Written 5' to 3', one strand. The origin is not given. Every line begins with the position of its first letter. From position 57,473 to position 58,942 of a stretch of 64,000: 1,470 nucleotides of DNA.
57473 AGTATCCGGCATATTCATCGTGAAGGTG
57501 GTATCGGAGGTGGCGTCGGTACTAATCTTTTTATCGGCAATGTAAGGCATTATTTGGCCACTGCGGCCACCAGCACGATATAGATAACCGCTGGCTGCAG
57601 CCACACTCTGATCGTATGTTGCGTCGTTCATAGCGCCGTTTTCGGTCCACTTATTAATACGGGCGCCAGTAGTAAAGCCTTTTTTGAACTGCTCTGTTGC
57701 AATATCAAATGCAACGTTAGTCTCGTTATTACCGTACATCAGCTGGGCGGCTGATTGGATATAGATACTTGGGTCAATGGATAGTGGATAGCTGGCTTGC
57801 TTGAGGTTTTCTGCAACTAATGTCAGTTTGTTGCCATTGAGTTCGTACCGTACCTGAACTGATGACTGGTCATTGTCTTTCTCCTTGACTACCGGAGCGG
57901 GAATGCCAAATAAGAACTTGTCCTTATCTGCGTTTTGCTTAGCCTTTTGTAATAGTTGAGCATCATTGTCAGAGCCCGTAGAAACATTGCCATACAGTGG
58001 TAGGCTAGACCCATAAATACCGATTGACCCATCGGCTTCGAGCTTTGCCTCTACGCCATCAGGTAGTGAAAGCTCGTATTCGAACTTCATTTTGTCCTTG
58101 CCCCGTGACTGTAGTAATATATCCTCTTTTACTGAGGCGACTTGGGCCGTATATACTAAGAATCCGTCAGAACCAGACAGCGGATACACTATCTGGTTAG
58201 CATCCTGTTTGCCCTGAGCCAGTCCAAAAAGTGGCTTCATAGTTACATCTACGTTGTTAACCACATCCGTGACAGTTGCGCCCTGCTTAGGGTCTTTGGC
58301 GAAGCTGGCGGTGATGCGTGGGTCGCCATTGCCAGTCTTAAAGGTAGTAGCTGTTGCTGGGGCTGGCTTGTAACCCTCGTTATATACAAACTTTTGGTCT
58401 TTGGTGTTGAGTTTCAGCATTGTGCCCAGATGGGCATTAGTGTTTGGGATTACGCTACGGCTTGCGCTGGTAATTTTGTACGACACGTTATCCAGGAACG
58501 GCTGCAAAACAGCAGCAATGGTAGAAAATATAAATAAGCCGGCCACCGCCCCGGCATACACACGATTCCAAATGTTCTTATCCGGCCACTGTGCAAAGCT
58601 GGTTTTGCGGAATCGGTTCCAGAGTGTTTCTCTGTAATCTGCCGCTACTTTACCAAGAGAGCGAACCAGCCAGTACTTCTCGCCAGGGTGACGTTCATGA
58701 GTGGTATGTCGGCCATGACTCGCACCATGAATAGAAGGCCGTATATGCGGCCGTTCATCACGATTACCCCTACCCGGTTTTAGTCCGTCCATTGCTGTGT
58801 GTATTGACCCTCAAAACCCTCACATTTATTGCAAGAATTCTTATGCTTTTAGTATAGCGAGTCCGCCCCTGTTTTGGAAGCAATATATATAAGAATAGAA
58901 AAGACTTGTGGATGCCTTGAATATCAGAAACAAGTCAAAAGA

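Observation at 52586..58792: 2068-aa protein with exactly 18 Kelch-like blades, enough for three six-bladed propellers, many followed by Cys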

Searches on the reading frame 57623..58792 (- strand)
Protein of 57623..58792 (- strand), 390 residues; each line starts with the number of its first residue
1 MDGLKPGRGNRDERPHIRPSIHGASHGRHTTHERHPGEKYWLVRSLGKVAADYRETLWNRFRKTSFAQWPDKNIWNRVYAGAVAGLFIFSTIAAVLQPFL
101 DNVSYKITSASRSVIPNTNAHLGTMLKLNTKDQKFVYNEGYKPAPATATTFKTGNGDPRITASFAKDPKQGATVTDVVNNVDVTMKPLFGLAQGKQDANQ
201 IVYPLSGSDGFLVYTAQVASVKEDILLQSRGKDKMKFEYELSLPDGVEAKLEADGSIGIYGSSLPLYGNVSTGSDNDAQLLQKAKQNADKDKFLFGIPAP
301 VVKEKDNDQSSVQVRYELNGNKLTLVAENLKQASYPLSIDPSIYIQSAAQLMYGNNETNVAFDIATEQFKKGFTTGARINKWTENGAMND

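Call 21: search_protein_families(library=pfam, proteins=[window:57623-58792:-], max_evalue=1)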
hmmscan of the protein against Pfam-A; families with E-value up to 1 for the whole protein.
window:57623-58792:- (390 aa): 1 family
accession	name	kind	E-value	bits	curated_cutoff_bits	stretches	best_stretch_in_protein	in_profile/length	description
PF01170.24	UPF0020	-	0.084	13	22.3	1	194-290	25-98/197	RMKL-like, methyltransferase domain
